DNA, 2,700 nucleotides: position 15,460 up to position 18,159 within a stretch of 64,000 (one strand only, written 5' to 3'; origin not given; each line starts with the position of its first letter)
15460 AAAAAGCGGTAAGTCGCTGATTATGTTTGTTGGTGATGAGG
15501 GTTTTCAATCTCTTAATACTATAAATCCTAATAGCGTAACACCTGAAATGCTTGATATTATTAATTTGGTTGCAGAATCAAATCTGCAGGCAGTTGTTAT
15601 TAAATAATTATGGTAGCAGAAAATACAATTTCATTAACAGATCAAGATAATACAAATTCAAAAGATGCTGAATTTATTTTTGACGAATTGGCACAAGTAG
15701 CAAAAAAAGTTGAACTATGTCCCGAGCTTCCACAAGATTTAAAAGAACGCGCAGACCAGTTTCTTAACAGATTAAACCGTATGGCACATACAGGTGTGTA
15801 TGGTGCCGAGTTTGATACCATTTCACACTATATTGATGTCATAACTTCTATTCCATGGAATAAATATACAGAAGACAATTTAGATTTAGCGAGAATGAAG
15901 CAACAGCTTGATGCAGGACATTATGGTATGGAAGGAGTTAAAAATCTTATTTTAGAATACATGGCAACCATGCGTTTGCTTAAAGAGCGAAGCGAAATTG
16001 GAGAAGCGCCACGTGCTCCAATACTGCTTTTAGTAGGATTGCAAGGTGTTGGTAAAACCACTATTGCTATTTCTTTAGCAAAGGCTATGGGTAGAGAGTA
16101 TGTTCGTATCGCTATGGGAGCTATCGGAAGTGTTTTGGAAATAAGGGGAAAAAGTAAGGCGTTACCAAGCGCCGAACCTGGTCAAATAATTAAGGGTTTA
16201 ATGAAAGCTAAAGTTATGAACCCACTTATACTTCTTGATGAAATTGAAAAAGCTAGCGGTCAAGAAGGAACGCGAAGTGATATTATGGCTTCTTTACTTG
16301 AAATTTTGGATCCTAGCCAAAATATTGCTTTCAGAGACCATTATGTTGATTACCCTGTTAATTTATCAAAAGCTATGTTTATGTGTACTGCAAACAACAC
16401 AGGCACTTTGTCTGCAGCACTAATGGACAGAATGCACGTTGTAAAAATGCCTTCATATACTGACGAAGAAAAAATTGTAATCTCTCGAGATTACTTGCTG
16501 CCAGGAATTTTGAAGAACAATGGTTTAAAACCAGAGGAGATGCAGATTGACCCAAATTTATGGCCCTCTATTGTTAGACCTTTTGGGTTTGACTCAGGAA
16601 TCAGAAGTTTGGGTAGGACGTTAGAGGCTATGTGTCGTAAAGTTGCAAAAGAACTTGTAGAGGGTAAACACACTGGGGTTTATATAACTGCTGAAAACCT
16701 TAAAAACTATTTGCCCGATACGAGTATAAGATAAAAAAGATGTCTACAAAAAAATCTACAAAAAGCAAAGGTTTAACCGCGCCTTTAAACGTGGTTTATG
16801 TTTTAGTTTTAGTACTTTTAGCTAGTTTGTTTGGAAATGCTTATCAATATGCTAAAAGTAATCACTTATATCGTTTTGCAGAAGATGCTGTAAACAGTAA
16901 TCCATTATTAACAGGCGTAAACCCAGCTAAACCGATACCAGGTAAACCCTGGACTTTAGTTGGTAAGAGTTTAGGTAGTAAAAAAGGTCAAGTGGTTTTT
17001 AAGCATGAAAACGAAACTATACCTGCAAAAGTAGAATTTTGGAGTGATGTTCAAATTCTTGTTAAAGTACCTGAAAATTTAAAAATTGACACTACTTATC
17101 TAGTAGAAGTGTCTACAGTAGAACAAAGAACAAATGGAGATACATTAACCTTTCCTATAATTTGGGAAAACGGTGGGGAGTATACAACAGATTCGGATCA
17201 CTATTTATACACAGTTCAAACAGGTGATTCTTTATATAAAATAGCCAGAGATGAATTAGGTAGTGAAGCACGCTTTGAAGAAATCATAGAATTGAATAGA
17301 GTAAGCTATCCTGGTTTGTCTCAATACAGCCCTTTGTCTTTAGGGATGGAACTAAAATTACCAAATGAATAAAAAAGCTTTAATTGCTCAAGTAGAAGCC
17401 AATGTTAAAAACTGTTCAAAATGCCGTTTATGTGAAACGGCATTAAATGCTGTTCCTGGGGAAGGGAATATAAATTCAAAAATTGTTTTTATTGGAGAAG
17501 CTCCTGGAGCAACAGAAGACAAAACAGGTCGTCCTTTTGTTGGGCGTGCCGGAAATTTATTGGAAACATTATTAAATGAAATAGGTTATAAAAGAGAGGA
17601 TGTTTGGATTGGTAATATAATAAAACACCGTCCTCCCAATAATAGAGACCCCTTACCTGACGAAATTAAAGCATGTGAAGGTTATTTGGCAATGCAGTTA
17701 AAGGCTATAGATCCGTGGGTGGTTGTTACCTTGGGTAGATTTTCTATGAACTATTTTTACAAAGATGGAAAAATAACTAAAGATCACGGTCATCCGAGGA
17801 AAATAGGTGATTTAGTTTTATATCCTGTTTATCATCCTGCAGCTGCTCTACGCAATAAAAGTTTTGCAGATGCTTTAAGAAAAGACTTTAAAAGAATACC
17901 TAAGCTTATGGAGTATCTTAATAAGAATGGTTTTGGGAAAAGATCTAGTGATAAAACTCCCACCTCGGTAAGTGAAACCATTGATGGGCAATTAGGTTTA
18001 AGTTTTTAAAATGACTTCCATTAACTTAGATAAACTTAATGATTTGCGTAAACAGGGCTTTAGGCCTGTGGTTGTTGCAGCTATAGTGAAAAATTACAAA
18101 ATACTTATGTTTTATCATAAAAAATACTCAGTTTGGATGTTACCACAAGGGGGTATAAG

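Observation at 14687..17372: Stand-alone Lon AAA+ module (no protease, no N-domain) co-operonic with a zinc-ribbon membrane protein and a LysM protein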

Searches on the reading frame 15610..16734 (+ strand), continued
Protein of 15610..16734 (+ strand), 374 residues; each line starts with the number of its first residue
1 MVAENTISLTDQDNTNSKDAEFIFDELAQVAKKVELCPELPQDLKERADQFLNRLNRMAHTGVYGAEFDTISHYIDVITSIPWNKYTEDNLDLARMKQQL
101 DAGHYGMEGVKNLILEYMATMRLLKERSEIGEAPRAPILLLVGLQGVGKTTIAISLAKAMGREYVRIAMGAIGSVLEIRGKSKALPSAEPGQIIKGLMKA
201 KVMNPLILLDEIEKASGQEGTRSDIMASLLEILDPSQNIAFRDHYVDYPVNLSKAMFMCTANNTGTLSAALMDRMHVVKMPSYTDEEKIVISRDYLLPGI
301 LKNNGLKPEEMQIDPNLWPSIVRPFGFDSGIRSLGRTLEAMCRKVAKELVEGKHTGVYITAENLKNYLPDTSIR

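Call 44: search_protein_families(library=pfam, proteins=[P0122, P0124, P0127, P0130, P0137, P0142, P0149, P0150, P0157, P0159], max_evalue=0.00001)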
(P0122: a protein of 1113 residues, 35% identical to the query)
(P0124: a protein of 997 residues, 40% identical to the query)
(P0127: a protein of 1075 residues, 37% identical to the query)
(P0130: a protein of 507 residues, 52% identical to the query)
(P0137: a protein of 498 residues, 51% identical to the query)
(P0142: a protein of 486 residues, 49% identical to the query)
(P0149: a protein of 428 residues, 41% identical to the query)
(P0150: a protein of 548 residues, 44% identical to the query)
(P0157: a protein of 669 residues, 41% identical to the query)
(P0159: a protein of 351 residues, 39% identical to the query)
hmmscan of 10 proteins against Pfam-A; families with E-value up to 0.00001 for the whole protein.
P0122 (1113 aa): 39 families (the best 25 are shown)
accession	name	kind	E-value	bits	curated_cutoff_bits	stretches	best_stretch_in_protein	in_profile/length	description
PF00004.35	AAA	-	1.6e-70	236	21.2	3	685-823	1-126/131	ATPase family associated with various cellular activities (AAA)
PF05362.19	Lon_C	-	6.5e-50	170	21.1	1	904-1111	3-203/205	Lon protease (S16) C-terminal proteolytic domain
PF22667.2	Lon_lid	-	3.3e-34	116.8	27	3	283-331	4-52/57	Lon protease AAA+ ATPase lid domain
PF07728.20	AAA_5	-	4e-29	101.8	22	3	685-820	2-139/139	AAA domain (dynein-related subfamily)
PF05496.18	RuvB_N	-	5.8e-26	91.6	27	1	375-529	8-156/159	Holliday junction DNA helicase RuvB P-loop domain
PF07724.20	AAA_2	-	3.7e-18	66.5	27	0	124-244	8-128/166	AAA domain (Cdc48 subfamily)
PF13191.12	AAA_16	-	2.6e-17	64.2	32.6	0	116-156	21-62/167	AAA ATPase domain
PF13401.12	AAA_22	-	1.1e-16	61.8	27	0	681-765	4-97/130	AAA domain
PF13173.12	AAA_14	-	1.1e-16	61.4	27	0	682-832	2-127/129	AAA domain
PF24883.2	NPHP3_N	-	1.9e-15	57.9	24.8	0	677-709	17-49/164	Nephrocystin 3, N-terminal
PF20720.3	nSTAND3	-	1.6e-14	54.3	27.2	0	681-708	16-43/155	Novel STAND NTPase 3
PF00931.28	NB-ARC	-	6.1e-14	52.3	23.5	0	663-713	4-52/248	NB-ARC domain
PF08298.17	AAA_PrkA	-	8.6e-14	51.8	25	0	656-707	59-110/358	PrkA AAA domain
PF07726.17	AAA_3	-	7.7e-12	45.7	27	0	124-215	4-90/131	ATPase family associated with various cellular activities (AAA)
PF13238.12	AAA_18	-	1.2e-11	45.6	29.4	0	686-715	2-33/128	AAA domain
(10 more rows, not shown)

P0124 (997 aa): 23 families
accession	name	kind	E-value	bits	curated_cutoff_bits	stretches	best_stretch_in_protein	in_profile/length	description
PF05362.19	Lon_C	-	3.5e-68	229.7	21.1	1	788-990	5-203/205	Lon protease (S16) C-terminal proteolytic domain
PF00004.35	AAA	-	1.1e-53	181.6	21.2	2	200-339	1-128/131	ATPase family associated with various cellular activities (AAA)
PF22667.2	Lon_lid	-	2.5e-29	101.1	27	2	729-780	1-52/57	Lon protease AAA+ ATPase lid domain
PF07728.20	AAA_5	-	1e-17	64.8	22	2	200-334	2-139/139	AAA domain (dynein-related subfamily)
PF13401.12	AAA_22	-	2.7e-12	47.6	27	0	195-281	3-97/130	AAA domain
PF13541.12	ChlI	-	4.4e-11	43.2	27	1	833-960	1-121/121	Subunit ChlI of Mg-chelatase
PF07724.20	AAA_2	-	6.6e-11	43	27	0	201-321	7-124/166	AAA domain (Cdc48 subfamily)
PF20720.3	nSTAND3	-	8.1e-11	42.3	27.2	0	195-223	15-43/155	Novel STAND NTPase 3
PF05496.18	RuvB_N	-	1e-10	42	27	0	539-601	8-69/159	Holliday junction DNA helicase RuvB P-loop domain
PF13191.12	AAA_16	-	6.3e-10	40.2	32.6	0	561-599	22-52/167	AAA ATPase domain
PF13173.12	AAA_14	-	6.5e-09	36.3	27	0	197-276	2-74/129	AAA domain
PF24883.2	NPHP3_N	-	3.3e-08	34.3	24.8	0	559-590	15-47/164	Nephrocystin 3, N-terminal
PF01443.25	Viral_helicase1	-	6.2e-08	33.2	21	0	571-646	4-73/228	Viral superfamily 1 RNA helicase core domain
PF03193.22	RsgA_GTPase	-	2.8e-07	31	30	0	531-596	72-137/174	RsgA GTPase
PF07726.17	AAA_3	-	3.7e-07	30.5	27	0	570-664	4-90/131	ATPase family associated with various cellular activities (AAA)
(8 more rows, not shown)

P0127 (1075 aa): 35 families (the best 25 are shown)
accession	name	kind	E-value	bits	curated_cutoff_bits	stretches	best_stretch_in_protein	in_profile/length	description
PF05362.19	Lon_C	-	1.3e-72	244.2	21.1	1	874-1073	5-204/205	Lon protease (S16) C-terminal proteolytic domain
PF00004.35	AAA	-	7.8e-50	169.1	21.2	2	295-433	1-126/131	ATPase family associated with various cellular activities (AAA)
PF22667.2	Lon_lid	-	8.9e-29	99.4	27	2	821-867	7-53/57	Lon protease AAA+ ATPase lid domain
PF07728.20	AAA_5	-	1.1e-23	84.3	22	2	652-788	2-139/139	AAA domain (dynein-related subfamily)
PF13191.12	AAA_16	-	2.1e-13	51.5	32.6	0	637-683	15-52/167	AAA ATPase domain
PF07724.20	AAA_2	-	9.1e-13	49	27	1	653-775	7-124/166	AAA domain (Cdc48 subfamily)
PF05496.18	RuvB_N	-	9.2e-13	48.7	27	0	646-693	30-77/159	Holliday junction DNA helicase RuvB P-loop domain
PF13401.12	AAA_22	-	2.8e-12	47.5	27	0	648-740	4-98/130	AAA domain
PF24883.2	NPHP3_N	-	6.9e-12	46.3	24.8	0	641-734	13-104/164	Nephrocystin 3, N-terminal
PF00931.28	NB-ARC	-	7.6e-11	42.2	23.5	0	636-678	6-50/248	NB-ARC domain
PF13173.12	AAA_14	-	2.4e-10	40.9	27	0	649-730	2-76/129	AAA domain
PF03266.21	NTPase_1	-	3.1e-10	40.6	23.9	0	296-328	3-33/168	NTPase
PF20720.3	nSTAND3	-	3.3e-10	40.3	27.2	0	645-692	13-61/155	Novel STAND NTPase 3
PF07726.17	AAA_3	-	1.3e-09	38.5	27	0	654-730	4-76/131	ATPase family associated with various cellular activities (AAA)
PF13238.12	AAA_18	-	8.8e-09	36.3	29.4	0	296-318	2-24/128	AAA domain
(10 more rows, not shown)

P0130 (507 aa): 4 families
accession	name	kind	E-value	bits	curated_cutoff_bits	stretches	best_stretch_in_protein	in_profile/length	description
PF00004.35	AAA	-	1.1e-20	74.9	21.2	1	270-412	1-129/131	ATPase family associated with various cellular activities (AAA)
PF07724.20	AAA_2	-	5.3e-12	46.5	27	1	270-394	6-125/166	AAA domain (Cdc48 subfamily)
PF22667.2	Lon_lid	-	2e-08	34.2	27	1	433-484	1-52/57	Lon protease AAA+ ATPase lid domain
PF07728.20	AAA_5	-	8e-07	29.6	22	0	270-406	2-139/139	AAA domain (dynein-related subfamily)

P0137 (498 aa): 4 families
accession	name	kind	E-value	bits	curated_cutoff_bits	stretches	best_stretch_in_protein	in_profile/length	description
PF00004.35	AAA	-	1.7e-19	71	21.2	1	261-404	1-130/131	ATPase family associated with various cellular activities (AAA)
PF22667.2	Lon_lid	-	1.1e-08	35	27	1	426-475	3-52/57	Lon protease AAA+ ATPase lid domain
PF07724.20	AAA_2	-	2.4e-07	31.4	27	1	261-384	6-124/166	AAA domain (Cdc48 subfamily)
PF07728.20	AAA_5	-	1.7e-06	28.5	22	1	261-397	2-139/139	AAA domain (dynein-related subfamily)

P0142 (486 aa): 3 families
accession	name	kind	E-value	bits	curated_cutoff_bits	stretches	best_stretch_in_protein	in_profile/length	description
PF00004.35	AAA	-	1.2e-17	65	21.2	1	256-391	1-124/131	ATPase family associated with various cellular activities (AAA)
PF22667.2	Lon_lid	-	2.2e-11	43.7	27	1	417-470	1-55/57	Lon protease AAA+ ATPase lid domain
PF07728.20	AAA_5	-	3.2e-07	30.9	22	1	256-380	2-125/139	AAA domain (dynein-related subfamily)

P0149 (428 aa): 4 families
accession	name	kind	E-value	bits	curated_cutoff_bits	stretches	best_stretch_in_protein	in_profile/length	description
PF00004.35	AAA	-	3.4e-19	70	21.2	1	126-265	2-127/131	ATPase family associated with various cellular activities (AAA)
PF22667.2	Lon_lid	-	3.9e-10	39.7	27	1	290-339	3-52/57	Lon protease AAA+ ATPase lid domain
PF07728.20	AAA_5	-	5.3e-07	30.2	22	1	127-260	4-138/139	AAA domain (dynein-related subfamily)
PF07724.20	AAA_2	-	5.6e-06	26.9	27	0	126-249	7-125/166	AAA domain (Cdc48 subfamily)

P0150 (548 aa): 4 families
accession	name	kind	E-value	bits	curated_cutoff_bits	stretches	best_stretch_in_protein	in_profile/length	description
PF00004.35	AAA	-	2.2e-20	73.9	21.2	1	125-263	2-126/131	ATPase family associated with various cellular activities (AAA)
PF22667.2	Lon_lid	-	3e-11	43.2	27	1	289-338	3-52/57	Lon protease AAA+ ATPase lid domain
PF07724.20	AAA_2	-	4.8e-07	30.4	27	1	125-248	7-125/166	AAA domain (Cdc48 subfamily)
PF07728.20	AAA_5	-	9.7e-06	26.1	22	0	126-258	4-137/139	AAA domain (dynein-related subfamily)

P0157 (669 aa): 3 families
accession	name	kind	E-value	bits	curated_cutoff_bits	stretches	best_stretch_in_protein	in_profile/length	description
PF00004.35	AAA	-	1.1e-18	68.4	21.2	1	439-577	1-127/131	ATPase family associated with various cellular activities (AAA)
PF22667.2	Lon_lid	-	3.2e-09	36.7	27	1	601-653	2-55/57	Lon protease AAA+ ATPase lid domain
PF07728.20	AAA_5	-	7.6e-07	29.7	22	1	439-563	2-125/139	AAA domain (dynein-related subfamily)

P0159 (351 aa): 3 families
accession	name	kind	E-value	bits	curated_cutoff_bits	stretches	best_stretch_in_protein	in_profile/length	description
PF00004.35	AAA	-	4e-18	66.6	21.2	1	119-258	1-126/131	ATPase family associated with various cellular activities (AAA)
PF22667.2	Lon_lid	-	1.1e-07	31.9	27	1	284-333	3-52/57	Lon protease AAA+ ATPase lid domain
PF07726.17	AAA_3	-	2.7e-06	27.7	27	1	119-243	2-111/131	ATPase family associated with various cellular activities (AAA)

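Call 62: predict_structure(alignment_id=A1)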
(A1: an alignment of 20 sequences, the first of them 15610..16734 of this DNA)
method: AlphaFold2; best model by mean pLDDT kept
length: 374 residues; sequences in the alignment: 20
mean_pLDDT: 86.6   pTM: 0.80
mean pLDDT of the five models: 86.6, 85.1, 84.8, 84.1, 83.7
residues with pLDDT >= 90: 218; 70-90: 118; 50-70: 19; < 50: 19
segments of 3 or more residues with pLDDT < 50: 1-16
pLDDT, mean of each block of 10 residues (from residue 1): 42 46 83 90 94 91 86 94 92 90 86 91 75 67 89 92 94 90 90 96 96 85 89 85 93 92 91 91 89 92 96 94 74 90 96 95 91 61
secondary structure, 60 per line:
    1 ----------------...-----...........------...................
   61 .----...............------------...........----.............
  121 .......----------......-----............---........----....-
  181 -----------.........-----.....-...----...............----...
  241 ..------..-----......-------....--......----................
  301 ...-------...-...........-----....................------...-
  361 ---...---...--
elements in order: H25-35 H42-61 H66-80 H93-103 H108-127 E138-143 H149-160 E164-168 H176-179 H192-200 E206-210 H219-233 E256-261 H269-272 E275-280 H285-303 E311-313 H315-325 H331-350 E357-359
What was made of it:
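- On Catalytically competent ring-forming AAA+ ATPase: Only a monomer model could be computed (call 62).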

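Call 64: fold_search(model_id=the predicted structure, library=pdb)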
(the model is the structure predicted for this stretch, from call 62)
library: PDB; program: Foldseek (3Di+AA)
matches with E <= 10: 1735; with E <= 0.001: 1491
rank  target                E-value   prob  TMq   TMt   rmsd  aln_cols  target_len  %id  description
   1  7p0m_B                5.3e-31  1.00  0.72  0.52   4.4       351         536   37  Human mitochondrial Lon protease with substrate in the ATPase and protease domains (released 2021-08-11)
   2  9cc3_A                7.8e-31  1.00  0.74  0.51   3.9       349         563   37  Human Mitochondrial LONP1 Stall State + casein (released 2024-08-07)
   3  7p0m_A                8.6e-31  1.00  0.73  0.53   4.2       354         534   37  Human mitochondrial Lon protease with substrate in the ATPase and protease domains (released 2021-08-11)
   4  9cc3_B                1.7e-30  1.00  0.71  0.51   4.4       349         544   39  Human Mitochondrial LONP1 Stall State + casein (released 2024-08-07)
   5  9cc3_E                2.0e-30  1.00  0.80  0.54   2.6       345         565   38  Human Mitochondrial LONP1 Stall State + casein (released 2024-08-07)
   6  7ksm_D                3.7e-30  1.00  0.71  0.52   4.4       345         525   37  Human mitochondrial LONP1 with endogenous substrate (released 2020-12-02)
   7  9cc3_C                4.1e-30  1.00  0.72  0.49   4.3       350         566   38  Human Mitochondrial LONP1 Stall State + casein (released 2024-08-07)
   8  7p09_B                4.5e-30  1.00  0.72  0.52   4.3       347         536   38  Human mitochondrial Lon protease with substrate in the ATPase domain (released 2021-08-11)
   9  7p0m_C                5.9e-30  1.00  0.72  0.52   4.4       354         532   38  Human mitochondrial Lon protease with substrate in the ATPase and protease domains (released 2021-08-11)
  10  7krz_B                8.2e-30  1.00  0.70  0.52   4.5       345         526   37  Human mitochondrial LONP1 in complex with Bortezomib (released 2021-02-24)
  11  7ksm_E                8.6e-30  1.00  0.77  0.56   3.2       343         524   38  Human mitochondrial LONP1 with endogenous substrate (released 2020-12-02)
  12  6on2_B                1.1e-29  1.00  0.71  0.53   4.2       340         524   38  Lon Protease from Yersinia pestis with Y2853 substrate (released 2019-05-01)
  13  7krz_D                1.3e-29  1.00  0.75  0.55   3.3       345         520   38  Human mitochondrial LONP1 in complex with Bortezomib (released 2021-02-24)
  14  7p09_C                1.4e-29  1.00  0.72  0.53   4.2       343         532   37  Human mitochondrial Lon protease with substrate in the ATPase domain (released 2021-08-11)
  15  7p09_A                1.6e-29  1.00  0.73  0.53   4.3       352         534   38  Human mitochondrial Lon protease with substrate in the ATPase domain (released 2021-08-11)
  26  6n2i                  1.1e-28  1.00  0.82  0.91   2.4       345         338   38  Lon protease AAA+ domain (released 2019-07-10)
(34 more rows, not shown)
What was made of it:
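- Checked: The AF2 model (pLDDT 86.6) superposes on the E. coli Lon AAA+ fragment 6n2i with TM 0.91 and rmsd 2.4 A (calls 62, 64).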

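Call 66: find_encoding_contigs(protein=P0144, flank=5000, max_places=2)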
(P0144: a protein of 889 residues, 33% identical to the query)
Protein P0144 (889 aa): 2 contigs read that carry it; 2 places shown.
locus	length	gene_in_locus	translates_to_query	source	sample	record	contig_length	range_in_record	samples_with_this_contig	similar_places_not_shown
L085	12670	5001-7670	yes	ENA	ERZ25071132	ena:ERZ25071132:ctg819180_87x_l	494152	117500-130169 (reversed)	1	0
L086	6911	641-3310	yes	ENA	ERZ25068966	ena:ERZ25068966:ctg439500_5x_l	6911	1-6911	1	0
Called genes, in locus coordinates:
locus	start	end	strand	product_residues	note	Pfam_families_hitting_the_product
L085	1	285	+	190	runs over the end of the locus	-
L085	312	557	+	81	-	-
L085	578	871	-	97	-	-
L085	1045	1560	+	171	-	-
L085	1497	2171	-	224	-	-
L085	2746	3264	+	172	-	PF00239:Resolvase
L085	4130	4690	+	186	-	-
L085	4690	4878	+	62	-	-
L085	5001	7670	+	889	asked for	PF00004:AAA, PF07724:AAA_2 (weak), PF07728:AAA_5, PF22667:Lon_lid, PF00004:AAA, PF07728:AAA_5, PF22667:Lon_lid, PF05362:Lon_C, +26 more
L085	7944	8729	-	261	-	-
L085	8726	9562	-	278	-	PF13276:HTH_21, PF00665:rve, PF13683:rve_3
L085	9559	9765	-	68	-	-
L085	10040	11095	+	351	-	PF13384:HTH_23, PF13518:HTH_28, PF13551:HTH_29, PF13565:HTH_32, PF13358:DDE_3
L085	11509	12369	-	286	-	PF13365:Trypsin_2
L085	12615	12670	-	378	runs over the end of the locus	-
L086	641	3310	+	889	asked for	PF00004:AAA, PF07724:AAA_2 (weak), PF07728:AAA_5, PF22667:Lon_lid, PF00004:AAA, PF07728:AAA_5, PF22667:Lon_lid, PF05362:Lon_C, +26 more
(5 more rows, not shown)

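Call 73: search_protein_families(library=padloc, proteins=[window:15610-16734:+], max_evalue=0.01)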
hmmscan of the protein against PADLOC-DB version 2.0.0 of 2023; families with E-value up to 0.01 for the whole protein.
window:15610-16734:+ (374 aa): 5 families
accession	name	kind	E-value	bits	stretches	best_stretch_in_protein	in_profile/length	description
PDLC03838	DolB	-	2.9e-06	24.8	1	92-263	129-278/375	-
PDLC04606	PDC-M37B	-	7.2e-05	20.1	1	89-216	131-257/390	-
PDLC04140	mad8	-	0.0016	16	1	134-166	25-57/314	mads_8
PDLC00915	TRIP13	-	0.0021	15.5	1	134-192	61-113/302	TRIP13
PDLC02911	VakA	-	0.0032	16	1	141-183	7-43/163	-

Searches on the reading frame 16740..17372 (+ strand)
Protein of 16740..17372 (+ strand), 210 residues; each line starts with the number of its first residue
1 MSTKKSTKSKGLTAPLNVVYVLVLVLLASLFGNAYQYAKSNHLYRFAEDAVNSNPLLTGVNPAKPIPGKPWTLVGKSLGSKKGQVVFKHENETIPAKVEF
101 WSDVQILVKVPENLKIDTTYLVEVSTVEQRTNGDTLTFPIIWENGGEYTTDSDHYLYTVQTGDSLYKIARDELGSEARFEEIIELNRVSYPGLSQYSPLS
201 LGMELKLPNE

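Call 3: search_protein_families(library=pfam, proteins=[window:16740-17372:+], max_evalue=0.1)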
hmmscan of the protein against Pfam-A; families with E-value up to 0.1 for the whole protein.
window:16740-17372:+ (210 aa): 1 family
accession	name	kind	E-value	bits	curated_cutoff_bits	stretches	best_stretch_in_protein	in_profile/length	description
PF01476.26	LysM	-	7.8e-06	26.2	20.9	1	157-208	1-43/43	LysM domain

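Call 4: search_protein_families(library=ncbifam, proteins=[window:16740-17372:+], max_evalue=0.1)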
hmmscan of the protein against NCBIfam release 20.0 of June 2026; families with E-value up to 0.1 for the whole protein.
window:16740-17372:+ (210 aa): 4 families
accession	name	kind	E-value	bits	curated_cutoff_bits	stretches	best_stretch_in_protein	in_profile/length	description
NF008399.0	PRK11198.1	equivalog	2e-05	25.1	134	1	151-187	92-128/149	peptidoglycan-binding protein LysM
NF040883.1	amid_act_ActS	equivalog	0.018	14.3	375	1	152-191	31-67/242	amidase activator ActS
NF004974.0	PRK06347.1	equivalog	0.06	12.3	701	1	109-172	431-497/592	1,4-beta-N-acetylmuramoylhydrolase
NF010723.1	PRK14125.1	equivalog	0.087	12.8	60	0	151-172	29-50/87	cell division suppressor protein YneA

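Call 73: search_protein_families(library=padloc, proteins=[window:16740-17372:+], max_evalue=0.01)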
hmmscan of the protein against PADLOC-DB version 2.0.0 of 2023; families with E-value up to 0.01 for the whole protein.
window:16740-17372:+ (210 aa): 0 families

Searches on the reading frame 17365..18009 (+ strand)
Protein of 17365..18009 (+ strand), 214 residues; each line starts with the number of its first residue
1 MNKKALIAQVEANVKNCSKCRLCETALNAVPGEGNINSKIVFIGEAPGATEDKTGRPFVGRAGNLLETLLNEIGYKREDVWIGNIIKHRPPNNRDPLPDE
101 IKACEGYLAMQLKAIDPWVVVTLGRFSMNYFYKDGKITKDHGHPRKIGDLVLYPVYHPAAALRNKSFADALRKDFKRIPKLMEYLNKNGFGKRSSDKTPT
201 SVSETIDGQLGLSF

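Call 3: search_protein_families(library=pfam, proteins=[window:17365-18009:+], max_evalue=0.1)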
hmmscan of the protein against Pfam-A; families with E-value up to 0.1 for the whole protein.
window:17365-18009:+ (214 aa): 1 family
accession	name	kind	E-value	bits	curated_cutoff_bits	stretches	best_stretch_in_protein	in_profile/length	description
PF03167.25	UDG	-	1.4e-33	116.4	24.3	1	31-167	1-127/141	Uracil DNA glycosylase superfamily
